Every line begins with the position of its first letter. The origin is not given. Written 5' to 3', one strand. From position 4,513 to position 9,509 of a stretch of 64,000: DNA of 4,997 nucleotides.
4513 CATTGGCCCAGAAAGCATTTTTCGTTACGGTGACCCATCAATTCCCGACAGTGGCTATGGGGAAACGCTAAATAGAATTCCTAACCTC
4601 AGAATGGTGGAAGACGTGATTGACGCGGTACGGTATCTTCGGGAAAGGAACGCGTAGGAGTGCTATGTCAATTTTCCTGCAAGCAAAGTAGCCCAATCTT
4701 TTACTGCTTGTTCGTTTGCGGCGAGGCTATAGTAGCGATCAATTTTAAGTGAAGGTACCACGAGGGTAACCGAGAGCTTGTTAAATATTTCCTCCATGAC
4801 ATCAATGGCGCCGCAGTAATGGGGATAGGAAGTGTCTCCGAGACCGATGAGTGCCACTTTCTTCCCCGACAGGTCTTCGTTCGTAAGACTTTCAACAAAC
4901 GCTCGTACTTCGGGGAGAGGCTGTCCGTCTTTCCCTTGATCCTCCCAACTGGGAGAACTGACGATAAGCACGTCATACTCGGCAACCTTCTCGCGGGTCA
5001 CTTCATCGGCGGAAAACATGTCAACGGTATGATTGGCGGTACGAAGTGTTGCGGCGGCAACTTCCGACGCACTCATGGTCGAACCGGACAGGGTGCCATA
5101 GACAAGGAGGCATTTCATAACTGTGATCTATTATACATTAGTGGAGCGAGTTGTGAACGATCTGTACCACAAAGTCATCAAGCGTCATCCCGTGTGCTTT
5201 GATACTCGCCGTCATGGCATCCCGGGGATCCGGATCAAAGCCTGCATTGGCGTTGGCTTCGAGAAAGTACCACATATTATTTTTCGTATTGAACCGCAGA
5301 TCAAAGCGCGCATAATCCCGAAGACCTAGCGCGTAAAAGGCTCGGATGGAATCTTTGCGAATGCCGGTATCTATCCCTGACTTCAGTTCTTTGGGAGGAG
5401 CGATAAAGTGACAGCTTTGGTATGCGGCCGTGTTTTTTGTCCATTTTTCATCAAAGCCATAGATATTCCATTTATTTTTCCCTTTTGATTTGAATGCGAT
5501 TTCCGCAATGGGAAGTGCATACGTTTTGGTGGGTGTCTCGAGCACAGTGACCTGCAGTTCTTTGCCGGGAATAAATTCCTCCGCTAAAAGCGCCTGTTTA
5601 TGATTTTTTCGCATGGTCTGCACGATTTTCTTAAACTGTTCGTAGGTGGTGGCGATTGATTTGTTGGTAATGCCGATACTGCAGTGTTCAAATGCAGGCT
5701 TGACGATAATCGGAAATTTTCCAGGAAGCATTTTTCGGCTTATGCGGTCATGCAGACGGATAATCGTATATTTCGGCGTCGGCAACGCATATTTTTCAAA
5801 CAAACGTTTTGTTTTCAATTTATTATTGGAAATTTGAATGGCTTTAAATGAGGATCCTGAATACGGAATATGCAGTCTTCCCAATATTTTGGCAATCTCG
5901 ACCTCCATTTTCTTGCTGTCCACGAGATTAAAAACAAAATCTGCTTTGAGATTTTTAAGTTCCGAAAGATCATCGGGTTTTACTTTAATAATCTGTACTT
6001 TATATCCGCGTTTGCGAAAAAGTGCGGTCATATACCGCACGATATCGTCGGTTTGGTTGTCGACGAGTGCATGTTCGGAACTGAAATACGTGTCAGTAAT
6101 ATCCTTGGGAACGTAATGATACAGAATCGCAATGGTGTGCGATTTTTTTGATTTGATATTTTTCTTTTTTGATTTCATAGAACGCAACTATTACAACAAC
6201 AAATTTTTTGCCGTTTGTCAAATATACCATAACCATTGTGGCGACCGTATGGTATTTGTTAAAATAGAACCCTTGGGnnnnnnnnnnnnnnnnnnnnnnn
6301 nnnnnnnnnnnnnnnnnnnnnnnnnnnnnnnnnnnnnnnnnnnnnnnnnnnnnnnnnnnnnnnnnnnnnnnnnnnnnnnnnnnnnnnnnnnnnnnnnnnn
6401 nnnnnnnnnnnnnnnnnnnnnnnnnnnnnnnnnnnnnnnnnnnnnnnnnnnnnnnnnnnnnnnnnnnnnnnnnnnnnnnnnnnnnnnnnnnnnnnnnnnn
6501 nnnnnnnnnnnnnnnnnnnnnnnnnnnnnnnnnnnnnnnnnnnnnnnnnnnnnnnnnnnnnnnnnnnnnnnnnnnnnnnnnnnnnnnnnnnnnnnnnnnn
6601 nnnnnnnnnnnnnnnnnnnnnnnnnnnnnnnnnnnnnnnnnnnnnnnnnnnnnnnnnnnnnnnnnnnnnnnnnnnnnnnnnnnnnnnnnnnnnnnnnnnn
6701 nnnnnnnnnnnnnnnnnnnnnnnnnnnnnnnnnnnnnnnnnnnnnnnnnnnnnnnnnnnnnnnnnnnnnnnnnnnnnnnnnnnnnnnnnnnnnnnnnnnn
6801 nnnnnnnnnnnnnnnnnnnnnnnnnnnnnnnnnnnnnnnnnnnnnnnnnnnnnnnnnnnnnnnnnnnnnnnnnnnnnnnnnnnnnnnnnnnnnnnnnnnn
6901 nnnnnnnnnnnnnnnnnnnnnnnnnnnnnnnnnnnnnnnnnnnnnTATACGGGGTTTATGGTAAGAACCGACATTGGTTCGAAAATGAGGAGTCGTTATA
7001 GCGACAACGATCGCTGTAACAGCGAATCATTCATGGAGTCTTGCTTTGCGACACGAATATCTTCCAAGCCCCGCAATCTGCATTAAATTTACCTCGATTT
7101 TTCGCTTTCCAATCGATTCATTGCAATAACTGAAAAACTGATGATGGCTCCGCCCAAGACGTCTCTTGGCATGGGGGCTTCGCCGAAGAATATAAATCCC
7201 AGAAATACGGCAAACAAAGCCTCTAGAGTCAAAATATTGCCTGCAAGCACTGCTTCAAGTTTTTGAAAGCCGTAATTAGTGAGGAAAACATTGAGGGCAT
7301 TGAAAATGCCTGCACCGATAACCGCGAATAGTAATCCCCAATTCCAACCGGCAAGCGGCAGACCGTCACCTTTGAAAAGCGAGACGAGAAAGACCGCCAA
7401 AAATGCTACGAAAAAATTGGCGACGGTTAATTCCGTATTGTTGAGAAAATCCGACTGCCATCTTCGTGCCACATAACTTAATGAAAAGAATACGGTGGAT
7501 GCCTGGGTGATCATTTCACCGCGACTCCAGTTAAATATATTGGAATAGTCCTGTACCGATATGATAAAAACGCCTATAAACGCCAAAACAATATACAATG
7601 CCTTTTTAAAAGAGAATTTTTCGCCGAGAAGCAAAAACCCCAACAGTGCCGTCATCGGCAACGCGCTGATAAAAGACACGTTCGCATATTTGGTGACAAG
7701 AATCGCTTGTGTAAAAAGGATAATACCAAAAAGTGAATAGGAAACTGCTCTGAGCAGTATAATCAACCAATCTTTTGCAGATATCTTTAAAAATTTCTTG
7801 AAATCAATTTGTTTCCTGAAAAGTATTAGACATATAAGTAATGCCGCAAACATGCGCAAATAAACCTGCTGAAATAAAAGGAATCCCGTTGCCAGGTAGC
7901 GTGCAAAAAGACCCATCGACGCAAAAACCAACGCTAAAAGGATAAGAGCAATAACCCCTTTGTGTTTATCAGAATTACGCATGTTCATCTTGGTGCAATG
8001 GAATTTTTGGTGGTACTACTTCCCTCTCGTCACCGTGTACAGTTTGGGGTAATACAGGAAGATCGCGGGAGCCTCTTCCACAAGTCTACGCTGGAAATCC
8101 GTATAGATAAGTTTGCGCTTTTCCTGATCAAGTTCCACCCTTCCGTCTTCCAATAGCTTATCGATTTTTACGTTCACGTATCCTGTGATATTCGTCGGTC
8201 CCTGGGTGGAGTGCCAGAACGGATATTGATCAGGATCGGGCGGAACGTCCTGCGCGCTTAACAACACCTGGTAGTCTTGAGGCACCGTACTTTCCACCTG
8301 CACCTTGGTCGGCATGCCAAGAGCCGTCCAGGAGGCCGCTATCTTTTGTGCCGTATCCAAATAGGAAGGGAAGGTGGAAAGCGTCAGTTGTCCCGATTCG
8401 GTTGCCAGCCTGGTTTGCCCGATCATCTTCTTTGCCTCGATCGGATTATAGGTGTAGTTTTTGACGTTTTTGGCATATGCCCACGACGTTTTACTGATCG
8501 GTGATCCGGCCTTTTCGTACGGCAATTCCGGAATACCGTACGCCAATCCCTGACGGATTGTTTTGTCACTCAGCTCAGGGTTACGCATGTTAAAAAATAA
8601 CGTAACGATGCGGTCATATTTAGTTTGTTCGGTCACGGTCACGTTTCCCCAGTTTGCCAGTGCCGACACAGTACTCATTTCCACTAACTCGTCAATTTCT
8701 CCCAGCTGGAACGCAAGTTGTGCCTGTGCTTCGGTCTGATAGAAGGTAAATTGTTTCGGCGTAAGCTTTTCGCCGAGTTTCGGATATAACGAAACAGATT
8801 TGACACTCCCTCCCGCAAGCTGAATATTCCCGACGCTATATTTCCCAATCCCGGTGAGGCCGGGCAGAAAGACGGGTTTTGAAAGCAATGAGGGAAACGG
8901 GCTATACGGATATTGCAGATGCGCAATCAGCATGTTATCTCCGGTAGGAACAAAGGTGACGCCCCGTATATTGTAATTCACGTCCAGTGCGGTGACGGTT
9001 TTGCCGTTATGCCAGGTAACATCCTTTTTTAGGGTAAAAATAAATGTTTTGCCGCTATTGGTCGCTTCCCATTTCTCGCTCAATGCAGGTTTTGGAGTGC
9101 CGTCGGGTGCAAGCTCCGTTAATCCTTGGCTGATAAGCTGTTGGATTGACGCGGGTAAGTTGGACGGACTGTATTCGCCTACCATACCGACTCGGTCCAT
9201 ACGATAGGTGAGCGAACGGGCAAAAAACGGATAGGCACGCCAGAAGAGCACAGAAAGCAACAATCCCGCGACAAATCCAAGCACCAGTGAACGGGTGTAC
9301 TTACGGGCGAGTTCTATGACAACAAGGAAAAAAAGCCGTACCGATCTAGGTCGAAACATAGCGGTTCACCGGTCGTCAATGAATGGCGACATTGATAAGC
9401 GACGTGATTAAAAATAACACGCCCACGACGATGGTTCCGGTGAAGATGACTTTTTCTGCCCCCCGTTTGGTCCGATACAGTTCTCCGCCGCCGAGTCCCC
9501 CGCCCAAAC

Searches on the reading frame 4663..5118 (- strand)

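Call 29: search_protein_families(library=pfam, max_evalue=0.00001, proteins=[window:4663-5118:-])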
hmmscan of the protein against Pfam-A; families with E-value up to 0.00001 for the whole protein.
window:4663-5118:- (151 aa): 1 family
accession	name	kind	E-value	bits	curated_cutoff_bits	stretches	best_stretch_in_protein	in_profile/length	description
PF00258.30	Flavodoxin_1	-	2.9e-18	66.9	25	1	5-142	1-143/143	Flavodoxin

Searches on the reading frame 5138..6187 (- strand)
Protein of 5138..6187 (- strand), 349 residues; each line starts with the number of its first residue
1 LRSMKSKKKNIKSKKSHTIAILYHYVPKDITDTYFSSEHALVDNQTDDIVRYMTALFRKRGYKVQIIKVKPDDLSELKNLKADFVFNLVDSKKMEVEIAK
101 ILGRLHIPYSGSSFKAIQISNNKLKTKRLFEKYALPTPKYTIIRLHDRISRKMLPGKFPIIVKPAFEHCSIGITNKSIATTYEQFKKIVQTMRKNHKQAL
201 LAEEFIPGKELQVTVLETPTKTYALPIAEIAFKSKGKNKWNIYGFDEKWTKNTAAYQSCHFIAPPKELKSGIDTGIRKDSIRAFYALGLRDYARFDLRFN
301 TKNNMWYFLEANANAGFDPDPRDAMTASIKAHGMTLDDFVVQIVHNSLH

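Call 29: search_protein_families(library=pfam, max_evalue=0.00001, proteins=[window:5138-6187:-])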
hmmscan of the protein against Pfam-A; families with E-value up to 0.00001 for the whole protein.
window:5138-6187:- (349 aa): 1 family
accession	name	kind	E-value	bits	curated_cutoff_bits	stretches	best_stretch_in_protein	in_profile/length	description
PF07478.18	Dala_Dala_lig_C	-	4.6e-21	75.7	24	1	129-344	1-203/204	D-ala D-ala ligase C-terminus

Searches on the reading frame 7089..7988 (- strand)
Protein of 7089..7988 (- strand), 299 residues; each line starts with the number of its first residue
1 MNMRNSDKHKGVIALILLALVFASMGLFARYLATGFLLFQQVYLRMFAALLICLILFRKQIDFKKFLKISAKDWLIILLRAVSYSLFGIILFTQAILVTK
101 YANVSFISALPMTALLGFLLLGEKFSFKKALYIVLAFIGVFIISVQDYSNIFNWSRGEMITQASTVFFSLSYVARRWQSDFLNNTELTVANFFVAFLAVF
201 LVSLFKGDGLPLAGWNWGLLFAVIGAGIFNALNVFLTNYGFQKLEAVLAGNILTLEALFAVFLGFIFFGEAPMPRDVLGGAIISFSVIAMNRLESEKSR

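Call 29: search_protein_families(library=pfam, max_evalue=0.00001, proteins=[window:7089-7988:-])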
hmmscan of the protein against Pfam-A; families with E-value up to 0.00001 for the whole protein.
window:7089-7988:- (299 aa): 1 family
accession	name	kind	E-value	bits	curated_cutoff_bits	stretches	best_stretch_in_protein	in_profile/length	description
PF00892.27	EamA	-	2.4e-27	96.3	28.2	2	10-144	2-134/135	EamA-like transporter family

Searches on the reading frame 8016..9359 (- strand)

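Call 29: search_protein_families(library=pfam, max_evalue=0.00001, proteins=[window:8016-9359:-])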
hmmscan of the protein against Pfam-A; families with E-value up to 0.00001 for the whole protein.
window:8016-9359:- (447 aa): 1 family
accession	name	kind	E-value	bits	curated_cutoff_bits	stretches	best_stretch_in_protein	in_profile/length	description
PF00496.27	SBP_bac_5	-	1.4e-23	84.1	32.4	2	88-133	1-46/368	Bacterial extracellular solute-binding proteins, family 5 Middle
